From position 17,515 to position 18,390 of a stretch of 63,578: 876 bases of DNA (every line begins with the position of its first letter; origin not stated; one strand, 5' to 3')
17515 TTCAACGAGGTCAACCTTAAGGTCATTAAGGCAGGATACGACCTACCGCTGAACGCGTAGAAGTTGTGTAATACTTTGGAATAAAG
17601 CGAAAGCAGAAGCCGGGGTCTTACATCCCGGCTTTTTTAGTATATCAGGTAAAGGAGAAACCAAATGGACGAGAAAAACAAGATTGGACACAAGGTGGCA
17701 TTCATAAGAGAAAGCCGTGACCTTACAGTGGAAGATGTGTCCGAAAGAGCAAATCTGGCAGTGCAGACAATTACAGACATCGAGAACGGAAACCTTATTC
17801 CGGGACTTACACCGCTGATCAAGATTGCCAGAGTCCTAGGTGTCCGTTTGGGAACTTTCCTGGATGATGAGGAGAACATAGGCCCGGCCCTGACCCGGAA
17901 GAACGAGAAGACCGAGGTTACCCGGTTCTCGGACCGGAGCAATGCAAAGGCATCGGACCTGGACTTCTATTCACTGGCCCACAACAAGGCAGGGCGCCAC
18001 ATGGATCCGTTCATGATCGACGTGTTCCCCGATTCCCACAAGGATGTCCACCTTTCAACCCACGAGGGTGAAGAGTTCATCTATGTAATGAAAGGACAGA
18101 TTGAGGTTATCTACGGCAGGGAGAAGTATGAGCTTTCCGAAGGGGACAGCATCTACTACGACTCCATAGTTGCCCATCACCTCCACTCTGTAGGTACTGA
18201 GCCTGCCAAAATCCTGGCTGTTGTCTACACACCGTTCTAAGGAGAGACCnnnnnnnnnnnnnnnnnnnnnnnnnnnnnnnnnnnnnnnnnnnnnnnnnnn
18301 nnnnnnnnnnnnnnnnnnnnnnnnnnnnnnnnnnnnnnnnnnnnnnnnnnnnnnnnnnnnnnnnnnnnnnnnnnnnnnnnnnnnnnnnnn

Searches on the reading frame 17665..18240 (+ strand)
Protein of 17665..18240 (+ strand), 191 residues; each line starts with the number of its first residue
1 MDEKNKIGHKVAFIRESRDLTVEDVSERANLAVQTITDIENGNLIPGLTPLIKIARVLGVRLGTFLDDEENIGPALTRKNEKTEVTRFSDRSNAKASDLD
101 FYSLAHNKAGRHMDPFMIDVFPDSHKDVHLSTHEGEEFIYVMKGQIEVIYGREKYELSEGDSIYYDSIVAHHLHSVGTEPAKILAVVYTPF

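Call 83: search_protein_families(library=pfam, proteins=[window:17665-18240:+], max_evalue=0.0001)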
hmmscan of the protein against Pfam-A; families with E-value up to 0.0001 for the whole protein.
window:17665-18240:+ (191 aa): 6 families
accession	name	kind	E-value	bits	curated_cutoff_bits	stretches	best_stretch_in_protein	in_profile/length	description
PF07883.17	Cupin_2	-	2e-16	59.9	27.2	1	130-187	13-70/70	Cupin domain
PF01381.28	HTH_3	-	3.9e-11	43.2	23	1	14-63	4-53/55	Helix-turn-helix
PF13443.12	HTH_26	-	1.8e-06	28.6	22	1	17-69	8-61/63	Cro/C1-type HTH DNA-binding domain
PF13560.12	HTH_31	-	7.9e-06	26.5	27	1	14-60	9-56/64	Helix-turn-helix domain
PF12844.13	HTH_19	-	1.5e-05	25.3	30.2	1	8-66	1-59/64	Helix-turn-helix domain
PF01050.24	MannoseP_isomer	-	5.3e-05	23.8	23.6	0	117-186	32-100/116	Mannose-6-phosphate isomerase C-terminal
